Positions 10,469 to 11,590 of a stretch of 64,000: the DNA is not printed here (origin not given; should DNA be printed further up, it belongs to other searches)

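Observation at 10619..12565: Operon pairing a membrane di-iron hydroxylase/desaturase with an ArsM-like methyltransferase retaining all four catalytic cysteines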

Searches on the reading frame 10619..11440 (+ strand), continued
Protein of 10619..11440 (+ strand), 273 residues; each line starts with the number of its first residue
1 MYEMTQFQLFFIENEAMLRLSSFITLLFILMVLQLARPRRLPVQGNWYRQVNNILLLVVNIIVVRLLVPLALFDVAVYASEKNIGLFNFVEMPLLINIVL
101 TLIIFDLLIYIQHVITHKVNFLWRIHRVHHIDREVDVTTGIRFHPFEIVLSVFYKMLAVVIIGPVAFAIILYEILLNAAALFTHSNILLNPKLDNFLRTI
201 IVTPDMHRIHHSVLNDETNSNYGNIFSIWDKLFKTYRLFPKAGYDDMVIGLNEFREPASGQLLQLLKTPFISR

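Call 64: find_encoding_contigs(protein=P0388, flank=6000, max_places=1)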
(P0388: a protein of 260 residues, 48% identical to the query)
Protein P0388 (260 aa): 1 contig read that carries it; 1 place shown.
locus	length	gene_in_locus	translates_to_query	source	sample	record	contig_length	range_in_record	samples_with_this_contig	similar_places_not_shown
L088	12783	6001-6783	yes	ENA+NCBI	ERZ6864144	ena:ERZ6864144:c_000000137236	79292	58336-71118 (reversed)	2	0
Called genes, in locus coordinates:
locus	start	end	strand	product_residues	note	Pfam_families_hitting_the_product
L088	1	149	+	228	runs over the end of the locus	PF02104:SURF1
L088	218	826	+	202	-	PF26971:TM-like_Thioredoxin-like_C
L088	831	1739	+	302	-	PF01040:UbiA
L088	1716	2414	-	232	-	-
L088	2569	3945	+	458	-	PF00206:Lyase_1, PF08328:ASL_C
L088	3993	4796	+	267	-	PF01479:S4 (weak), PF00849:PseudoU_synth_2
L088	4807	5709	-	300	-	PF20434:BD-FAE, PF12146:Hydrolase_4, PF12697:Abhydrolase_6, PF00326:Peptidase_S9 (weak), PF12740:PETase (faint)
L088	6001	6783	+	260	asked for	PF04116:FA_hydroxylase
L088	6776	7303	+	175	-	PF00581:Rhodanese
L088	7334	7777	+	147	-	PF00581:Rhodanese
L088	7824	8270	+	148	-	PF00583:Acetyltransf_1, PF13673:Acetyltransf_10, PF13508:Acetyltransf_7 (weak)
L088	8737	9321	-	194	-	PF00717:Peptidase_S24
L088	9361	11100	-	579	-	PF07969:Amidohydro_3, PF01979:Amidohydro_1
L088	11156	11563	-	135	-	PF03203:MerC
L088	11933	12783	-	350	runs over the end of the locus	PF02775:TPP_enzyme_C, PF12367:PFO_beta_C (weak)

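Call 65: find_encoding_contigs(protein=P0372, flank=6000, max_places=1)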
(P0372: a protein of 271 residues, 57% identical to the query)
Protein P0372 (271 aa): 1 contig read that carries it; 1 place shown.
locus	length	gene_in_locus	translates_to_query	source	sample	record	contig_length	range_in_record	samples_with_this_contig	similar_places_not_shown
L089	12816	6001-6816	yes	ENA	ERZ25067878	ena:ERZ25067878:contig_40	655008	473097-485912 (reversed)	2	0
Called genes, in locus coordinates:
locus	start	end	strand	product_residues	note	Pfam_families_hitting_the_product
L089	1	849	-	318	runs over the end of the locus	PF00069:Pkinase, PF07714:PK_Tyr_Ser-Thr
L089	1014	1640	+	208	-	PF13511:DUF4124 (weak)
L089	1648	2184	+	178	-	PF13511:DUF4124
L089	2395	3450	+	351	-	PF00512:HisKA, PF02518:HATPase_c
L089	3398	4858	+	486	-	PF00072:Response_reg, PF00158:Sigma54_activat, PF14532:Sigma54_activ_2, PF07728:AAA_5, PF25601:AAA_lid_14, PF02954:HTH_8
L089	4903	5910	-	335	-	PF00490:ALAD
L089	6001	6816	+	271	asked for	PF04116:FA_hydroxylase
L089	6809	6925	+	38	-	-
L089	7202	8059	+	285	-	PF00763:THF_DHG_CYH, PF02882:THF_DHG_CYH_C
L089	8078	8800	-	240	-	PF01553:Acyltransferase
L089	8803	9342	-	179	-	PF00702:Hydrolase, PF08645:PNK3P, PF13419:HAD_2 (weak), PF13242:Hydrolase_like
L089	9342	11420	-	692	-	PF02092:tRNA_synt_2f, PF05746:DALR_1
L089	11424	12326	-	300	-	PF02091:tRNA-synt_2e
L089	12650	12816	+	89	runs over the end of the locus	-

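Call 67: search_protein_families(library=pfam, proteins=[L088:6776-7303:+, L088:7334-7777:+, L086:5391-5825:+], max_evalue=0.00001)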
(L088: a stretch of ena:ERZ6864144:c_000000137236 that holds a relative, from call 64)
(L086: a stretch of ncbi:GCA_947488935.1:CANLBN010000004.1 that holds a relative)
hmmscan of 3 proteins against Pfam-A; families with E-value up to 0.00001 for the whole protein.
L088:6776-7303:+ (175 aa): 1 family
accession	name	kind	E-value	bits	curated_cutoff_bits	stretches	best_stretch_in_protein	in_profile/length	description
PF00581.25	Rhodanese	-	2.9e-14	53.8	22.2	1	45-142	2-101/102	Rhodanese-like domain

L088:7334-7777:+ (147 aa): 1 family
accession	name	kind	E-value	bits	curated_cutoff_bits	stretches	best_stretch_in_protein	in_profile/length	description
PF00581.25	Rhodanese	-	1.6e-17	64.2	22.2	1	59-142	10-101/102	Rhodanese-like domain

L086:5391-5825:+ (144 aa): 1 family
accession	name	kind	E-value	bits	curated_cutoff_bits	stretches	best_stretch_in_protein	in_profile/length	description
PF00581.25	Rhodanese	-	1.9e-17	64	22.2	1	49-138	4-101/102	Rhodanese-like domain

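Call 76: predict_structure(alignment_id=A3)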
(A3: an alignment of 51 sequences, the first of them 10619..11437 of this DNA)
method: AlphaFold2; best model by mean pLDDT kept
length: 273 residues; sequences in the alignment: 51
mean_pLDDT: 91.3   pTM: 0.88
mean pLDDT of the five models: 91.3, 91.3, 89.9, 88.2, 86.1
residues with pLDDT >= 90: 205; 70-90: 63; 50-70: 4; < 50: 1
segments of 3 or more residues with pLDDT < 50: none
pLDDT, mean of each block of 10 residues (from residue 1): 66 83 96 94 85 96 83 89 93 93 97 96 96 94 96 96 93 95 95 92 94 94 91 90 92 86 95 73
secondary structure, 60 per line:
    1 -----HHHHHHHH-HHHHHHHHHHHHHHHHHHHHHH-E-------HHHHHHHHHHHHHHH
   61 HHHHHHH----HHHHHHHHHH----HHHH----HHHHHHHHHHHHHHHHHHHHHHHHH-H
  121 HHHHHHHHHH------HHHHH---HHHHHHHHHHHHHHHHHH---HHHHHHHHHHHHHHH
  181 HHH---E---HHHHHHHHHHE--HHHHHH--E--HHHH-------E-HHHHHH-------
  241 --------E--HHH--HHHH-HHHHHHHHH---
elements in order: H6-13 H15-36 H46-67 H72-81 H86-89 H94-118 H120-130 H137-141 H145-162 H166-183 H191-200 H204-209 H215-218 H228-233 H257-260 H262-270

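Call 83: search_protein_families(library=ncbifam, proteins=[L088:6776-7303:+, L086:5391-5825:+], max_evalue=0.00001)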
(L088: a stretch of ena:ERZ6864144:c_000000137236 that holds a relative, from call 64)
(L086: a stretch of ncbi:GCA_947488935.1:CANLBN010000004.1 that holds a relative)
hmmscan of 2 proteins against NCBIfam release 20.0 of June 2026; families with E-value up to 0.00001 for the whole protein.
L088:6776-7303:+ (175 aa): 5 families
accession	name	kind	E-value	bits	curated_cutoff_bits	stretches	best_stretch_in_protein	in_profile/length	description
NF045521.1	rhoda_near_glyco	subfamily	2.7e-21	75.9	145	1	39-169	16-143/144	rhodanese homology domain-containing protein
NF005902.0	PRK07878.1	equivalog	3.8e-10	39.2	647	1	53-145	301-386/392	adenylyltransferase/sulfurtransferase MoeZ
NF041203.1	rhodanese_LYCAU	equivalog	2.2e-09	37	115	1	38-147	18-123/126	rhodanese-related (seleno)protein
NF006444.0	PRK08762.1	equivalog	3.5e-08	32.5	449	1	37-148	11-115/387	molybdopterin-synthase adenylyltransferase MoeB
NF005646.0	PRK07411.1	equivalog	2.6e-07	30.1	633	1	41-148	282-387/390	molybdopterin-synthase adenylyltransferase MoeB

L086:5391-5825:+ (144 aa): 11 families
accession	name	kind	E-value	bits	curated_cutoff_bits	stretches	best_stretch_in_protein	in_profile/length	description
NF005902.0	PRK07878.1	equivalog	3.2e-13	49.3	647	1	39-137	287-382/392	adenylyltransferase/sulfurtransferase MoeZ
NF045521.1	rhoda_near_glyco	subfamily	4.8e-13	49.1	145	1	37-141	16-113/144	rhodanese homology domain-containing protein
NF001133.1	PRK00142.1-1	equivalog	4.3e-12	46.1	170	1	42-137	109-204/229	oxygen-dependent tRNA uridine(34) hydroxylase TrhO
NF006444.0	PRK08762.1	equivalog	1.8e-10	40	449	1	46-144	17-115/387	molybdopterin-synthase adenylyltransferase MoeB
NF005646.0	PRK07411.1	equivalog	8.4e-10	38.3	633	1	23-138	267-381/390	molybdopterin-synthase adenylyltransferase MoeB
NF045694.1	seleno_TsoB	exception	7.2e-07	27.7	805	1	4-144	2-157/572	rhodanese/DsbD fusion-like selenoprotein TsoB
NF007627.0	PRK10287.1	equivalog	8.2e-07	29.2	102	1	61-128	23-90/104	thiosulfate sulfurtransferase PspE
NF041203.1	rhodanese_LYCAU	equivalog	1.5e-06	27.9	115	1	30-144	12-124/126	rhodanese-related (seleno)protein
NF008750.0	PRK11784.1-2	equivalog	2.2e-06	27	241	0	52-83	8-40/346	tRNA 2-selenouridine(34) synthase MnmH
TIGR02981.1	phageshock_pspE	exception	2.3e-06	27.8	126.3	1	58-127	19-87/101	thiosulfate sulfurtransferase PspE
TIGR04271.1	ThiI_C_thiazole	equivalog_domain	2.7e-06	27.4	70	1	42-127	10-97/101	thiazole biosynthesis protein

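Call 86: find_related_loci(query=A3, collection=metagenome_contigs, flank=8000)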
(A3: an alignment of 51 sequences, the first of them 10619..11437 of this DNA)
Query A3 (273 aa) in metagenome_contigs; peptide patterns used: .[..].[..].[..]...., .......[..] (x = any residue, [..] = any of these).
600 stretches matched a pattern (row limit reached: there are more); 598 encode a relative of the query (tblastn E <= 1e-3); the best 80 are kept; 80 distinct loci.
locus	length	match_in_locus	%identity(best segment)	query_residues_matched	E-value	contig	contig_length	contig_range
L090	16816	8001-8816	68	1-272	8e-125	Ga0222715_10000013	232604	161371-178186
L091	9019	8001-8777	47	14-272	1e-79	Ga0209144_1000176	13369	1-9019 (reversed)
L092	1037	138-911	46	14-271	7e-84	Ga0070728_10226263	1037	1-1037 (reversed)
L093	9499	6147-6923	48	13-272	3e-77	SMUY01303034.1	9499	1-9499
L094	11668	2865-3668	44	7-273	4e-77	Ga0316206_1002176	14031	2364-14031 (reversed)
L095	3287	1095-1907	43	4-273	3e-77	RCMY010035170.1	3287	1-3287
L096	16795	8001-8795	43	10-273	1e-76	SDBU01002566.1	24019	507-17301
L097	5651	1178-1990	42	4-273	2e-76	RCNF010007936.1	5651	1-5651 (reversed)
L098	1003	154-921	45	15-270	2e-82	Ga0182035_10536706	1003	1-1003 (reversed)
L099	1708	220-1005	47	12-272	2e-79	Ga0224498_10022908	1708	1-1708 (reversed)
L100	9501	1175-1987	44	4-273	4e-76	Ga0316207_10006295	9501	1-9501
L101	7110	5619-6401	44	10-270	5e-76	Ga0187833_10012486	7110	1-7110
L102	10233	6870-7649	47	12-270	1e-75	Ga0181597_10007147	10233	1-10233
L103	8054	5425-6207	46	12-272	9e-76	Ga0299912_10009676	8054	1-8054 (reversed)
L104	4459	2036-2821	45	12-272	1e-75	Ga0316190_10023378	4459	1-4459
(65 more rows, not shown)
